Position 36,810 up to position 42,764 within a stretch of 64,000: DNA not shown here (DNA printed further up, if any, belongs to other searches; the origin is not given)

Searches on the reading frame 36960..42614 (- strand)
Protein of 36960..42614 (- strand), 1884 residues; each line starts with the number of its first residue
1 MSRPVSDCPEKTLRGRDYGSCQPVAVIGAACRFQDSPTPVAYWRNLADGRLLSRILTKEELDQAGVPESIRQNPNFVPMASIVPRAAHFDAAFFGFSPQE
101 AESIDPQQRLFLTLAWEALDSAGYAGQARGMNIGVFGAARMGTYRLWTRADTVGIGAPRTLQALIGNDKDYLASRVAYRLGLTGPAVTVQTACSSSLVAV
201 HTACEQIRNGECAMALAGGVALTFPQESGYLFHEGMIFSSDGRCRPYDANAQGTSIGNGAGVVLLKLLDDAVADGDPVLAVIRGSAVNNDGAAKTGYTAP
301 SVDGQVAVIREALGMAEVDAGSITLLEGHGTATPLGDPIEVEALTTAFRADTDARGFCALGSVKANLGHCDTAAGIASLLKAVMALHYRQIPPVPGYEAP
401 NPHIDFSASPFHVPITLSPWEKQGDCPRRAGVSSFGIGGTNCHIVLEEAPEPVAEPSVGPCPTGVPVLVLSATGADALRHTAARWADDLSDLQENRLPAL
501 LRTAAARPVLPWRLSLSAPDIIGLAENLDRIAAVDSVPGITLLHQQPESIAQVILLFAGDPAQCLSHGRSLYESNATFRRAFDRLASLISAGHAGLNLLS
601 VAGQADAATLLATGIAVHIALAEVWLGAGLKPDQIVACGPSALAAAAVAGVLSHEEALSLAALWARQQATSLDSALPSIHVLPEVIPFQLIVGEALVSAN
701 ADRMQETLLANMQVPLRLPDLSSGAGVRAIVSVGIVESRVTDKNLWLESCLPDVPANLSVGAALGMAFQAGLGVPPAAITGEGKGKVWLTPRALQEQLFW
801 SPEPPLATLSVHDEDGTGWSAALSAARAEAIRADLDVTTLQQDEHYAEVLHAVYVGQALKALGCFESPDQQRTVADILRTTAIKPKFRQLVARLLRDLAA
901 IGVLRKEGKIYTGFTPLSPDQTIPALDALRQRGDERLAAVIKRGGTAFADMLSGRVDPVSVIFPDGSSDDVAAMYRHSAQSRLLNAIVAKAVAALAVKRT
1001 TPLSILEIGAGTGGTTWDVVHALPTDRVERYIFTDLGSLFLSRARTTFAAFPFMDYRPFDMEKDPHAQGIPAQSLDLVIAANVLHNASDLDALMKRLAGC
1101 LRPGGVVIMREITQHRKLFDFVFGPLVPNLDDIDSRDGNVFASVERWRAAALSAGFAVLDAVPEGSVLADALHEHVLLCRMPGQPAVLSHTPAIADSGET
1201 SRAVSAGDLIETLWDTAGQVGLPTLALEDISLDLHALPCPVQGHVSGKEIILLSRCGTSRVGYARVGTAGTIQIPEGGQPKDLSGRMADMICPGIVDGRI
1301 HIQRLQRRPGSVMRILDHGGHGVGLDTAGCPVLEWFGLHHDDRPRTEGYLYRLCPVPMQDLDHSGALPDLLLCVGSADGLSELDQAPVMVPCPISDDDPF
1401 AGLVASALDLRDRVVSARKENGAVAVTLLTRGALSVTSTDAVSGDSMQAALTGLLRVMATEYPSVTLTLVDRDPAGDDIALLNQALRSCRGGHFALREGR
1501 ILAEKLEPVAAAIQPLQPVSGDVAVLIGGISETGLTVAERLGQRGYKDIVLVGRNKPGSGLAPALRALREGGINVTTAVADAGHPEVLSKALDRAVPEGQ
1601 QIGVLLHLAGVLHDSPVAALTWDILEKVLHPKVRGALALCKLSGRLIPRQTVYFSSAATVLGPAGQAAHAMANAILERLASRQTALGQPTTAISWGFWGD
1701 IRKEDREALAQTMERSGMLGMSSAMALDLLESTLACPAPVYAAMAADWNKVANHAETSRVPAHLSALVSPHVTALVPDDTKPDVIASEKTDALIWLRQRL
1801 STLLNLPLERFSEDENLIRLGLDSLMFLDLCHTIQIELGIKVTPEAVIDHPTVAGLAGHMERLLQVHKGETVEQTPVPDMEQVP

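Call 5: search_protein_families(library=pfam, proteins=[window:36960-42614:-], max_evalue=0.001)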
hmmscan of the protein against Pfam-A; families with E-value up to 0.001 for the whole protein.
window:36960-42614:- (1884 aa): 13 families
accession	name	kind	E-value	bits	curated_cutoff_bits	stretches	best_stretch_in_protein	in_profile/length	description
PF00109.32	ketoacyl-synt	-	4.1e-67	226.9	20.8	1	23-271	3-252/252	Beta-ketoacyl synthase, N-terminal domain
PF02801.28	Ketoacyl-synt_C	-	5.6e-38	130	20.8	1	279-396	1-117/119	Beta-ketoacyl synthase, C-terminal domain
PF08659.16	KR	-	2.9e-33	115.7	22.6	1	1525-1699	4-179/180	KR domain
PF00550.31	PP-binding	-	6.8e-15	55.5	20.8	1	1795-1859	2-66/67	Phosphopantetheine attachment site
PF08242.18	Methyltransf_12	-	1.5e-14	54.9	30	1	1006-1107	1-98/98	Methyltransferase domain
PF16197.11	KAsynt_C_assoc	-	1.3e-13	51.8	33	1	400-497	1-92/111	Ketoacyl-synthetase C-terminal extension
PF08241.18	Methyltransf_11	-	1e-08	36.1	21.2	1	1006-1109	1-95/95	Methyltransferase domain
PF00698.26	Acyl_transf_1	-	3.3e-08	33.8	32.7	1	556-667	3-119/319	Acyl transferase domain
PF13649.12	Methyltransf_25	-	8.7e-08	33.2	27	1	1005-1105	1-97/97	Methyltransferase domain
PF13489.12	Methyltransf_23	-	1.4e-07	31.9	27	1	987-1121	8-131/164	Methyltransferase domain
PF00108.29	Thiolase_N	-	3.6e-07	30.2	26.4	1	172-220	62-112/260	Thiolase, N-terminal domain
PF00106.31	adh_short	-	8.1e-07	29.1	26.6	1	1523-1643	2-119/195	short chain dehydrogenase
PF13847.12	Methyltransf_31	-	0.00059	20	27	0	1005-1119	7-119/145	Methyltransferase domain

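Call 6: search_protein_families(library=ncbifam, proteins=[window:36960-42614:-], max_evalue=0.00001)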
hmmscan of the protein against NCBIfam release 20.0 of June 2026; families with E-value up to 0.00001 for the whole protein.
window:36960-42614:- (1884 aa): 28 families (the best 25 are shown)
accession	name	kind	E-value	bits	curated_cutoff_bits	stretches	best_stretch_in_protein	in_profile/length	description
NF045894.1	PKS_plus_SDR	equivalog_domain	2e-217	725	1740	2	22-669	1-654/1515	type I polyketide synthase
NF041183.1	Pks2_ls1_myc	equivalog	4.4e-135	451.6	2400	2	22-659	2-642/2086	sulfolipid-1 biosynthesis phthioceranic/hydroxyphthioceranic acid synthase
NF040607.1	mycolic_Pks13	equivalog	1.8e-118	397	2100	2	20-450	99-527/1680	polyketide synthase Pks13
TIGR02813.1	omega_3_PfaA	subfamily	6.1e-74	248.8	1010.1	2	171-661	184-704/2582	polyketide-type polyunsaturated fatty acid synthase PfaA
NF053555.1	prodigi_MBC_PigJ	equivalog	1.4e-41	142.6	900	1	174-448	494-758/759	prodigiosin MBC biosynthesis protein PigJ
NF037941.1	PKS_NbtC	equivalog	7.3e-41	140.1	1150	2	1378-1843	535-1009/1027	nocobactin polyketide synthase NbtC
TIGR03150.1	fabF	equivalog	2.5e-36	125.3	493.75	1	89-446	54-406/407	beta-ketoacyl-ACP synthase II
NF058662.1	cispenta_AmcF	equivalog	8.2e-36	123.8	325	1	170-446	106-367/369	cispentacin biosynthesis acyltransferase subunit AmcF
NF037940.1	PKS_MbtD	equivalog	5.7e-34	117.3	1150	2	1423-1861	547-976/978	mycobactin polyketide synthase MbtD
NF005589.0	PRK07314.1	subfamily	3.5e-33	115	387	1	97-447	64-410/413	beta-ketoacyl-ACP synthase II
NF004970.0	PRK06333.1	subfamily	3.2e-32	111.9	525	1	171-447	151-420/424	beta-ketoacyl-ACP synthase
NF006618.0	PRK09185.1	subfamily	3e-29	102.3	407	1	172-448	140-392/394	beta-ketoacyl-ACP synthase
NF005490.0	PRK07103.1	equivalog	7.4e-29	101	445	1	176-447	152-411/414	polyketide beta-ketoacyl:acyl carrier protein synthase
NF005076.0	PRK06501.1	equivalog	1.3e-27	96.8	629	1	171-450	153-424/425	beta-ketoacyl-ACP synthase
NF004618.0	PRK05952.1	equivalog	1.3e-24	86.8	455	1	161-448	115-382/384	beta-ketoacyl-ACP synthase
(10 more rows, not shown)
